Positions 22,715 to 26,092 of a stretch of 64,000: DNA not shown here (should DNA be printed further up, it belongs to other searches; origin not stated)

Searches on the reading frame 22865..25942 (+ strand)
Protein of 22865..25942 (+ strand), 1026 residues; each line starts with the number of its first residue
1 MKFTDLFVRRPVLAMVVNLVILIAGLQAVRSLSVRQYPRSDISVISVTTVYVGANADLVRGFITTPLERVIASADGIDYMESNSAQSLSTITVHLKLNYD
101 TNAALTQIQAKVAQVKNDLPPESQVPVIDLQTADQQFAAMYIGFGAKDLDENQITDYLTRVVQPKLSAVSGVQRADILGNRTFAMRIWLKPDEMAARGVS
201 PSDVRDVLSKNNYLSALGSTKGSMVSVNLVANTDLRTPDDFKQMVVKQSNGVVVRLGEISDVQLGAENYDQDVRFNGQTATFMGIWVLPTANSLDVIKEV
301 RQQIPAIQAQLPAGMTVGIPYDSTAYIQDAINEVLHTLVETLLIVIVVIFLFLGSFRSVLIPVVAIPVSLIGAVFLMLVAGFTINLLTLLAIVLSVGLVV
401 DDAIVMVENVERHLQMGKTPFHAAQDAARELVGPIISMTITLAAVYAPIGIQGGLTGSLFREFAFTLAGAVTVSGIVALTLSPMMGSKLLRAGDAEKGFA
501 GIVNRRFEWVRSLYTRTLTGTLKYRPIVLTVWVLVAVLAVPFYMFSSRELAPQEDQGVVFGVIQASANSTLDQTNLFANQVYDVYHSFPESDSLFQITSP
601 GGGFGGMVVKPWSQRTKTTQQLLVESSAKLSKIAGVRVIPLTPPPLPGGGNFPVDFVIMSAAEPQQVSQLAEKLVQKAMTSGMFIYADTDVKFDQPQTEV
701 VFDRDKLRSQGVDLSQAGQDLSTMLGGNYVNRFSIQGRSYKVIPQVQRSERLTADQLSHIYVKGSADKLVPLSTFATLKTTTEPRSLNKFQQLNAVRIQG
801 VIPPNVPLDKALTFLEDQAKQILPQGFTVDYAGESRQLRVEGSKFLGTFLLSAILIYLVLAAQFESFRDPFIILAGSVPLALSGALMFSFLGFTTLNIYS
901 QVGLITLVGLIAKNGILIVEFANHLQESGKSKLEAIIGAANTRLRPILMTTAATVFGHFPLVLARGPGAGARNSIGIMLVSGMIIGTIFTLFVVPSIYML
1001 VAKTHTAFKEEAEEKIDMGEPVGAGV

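Call 86: search_protein_families(library=pfam, proteins=[window:22865-25942:+], max_evalue=0.00001)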
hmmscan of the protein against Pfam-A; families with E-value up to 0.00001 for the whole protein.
window:22865-25942:+ (1026 aa): 1 family
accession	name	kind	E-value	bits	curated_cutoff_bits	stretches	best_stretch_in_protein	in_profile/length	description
PF00873.25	ACR_tran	-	3.7e-254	846.4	28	1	4-1001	2-1020/1021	AcrB/AcrD/AcrF family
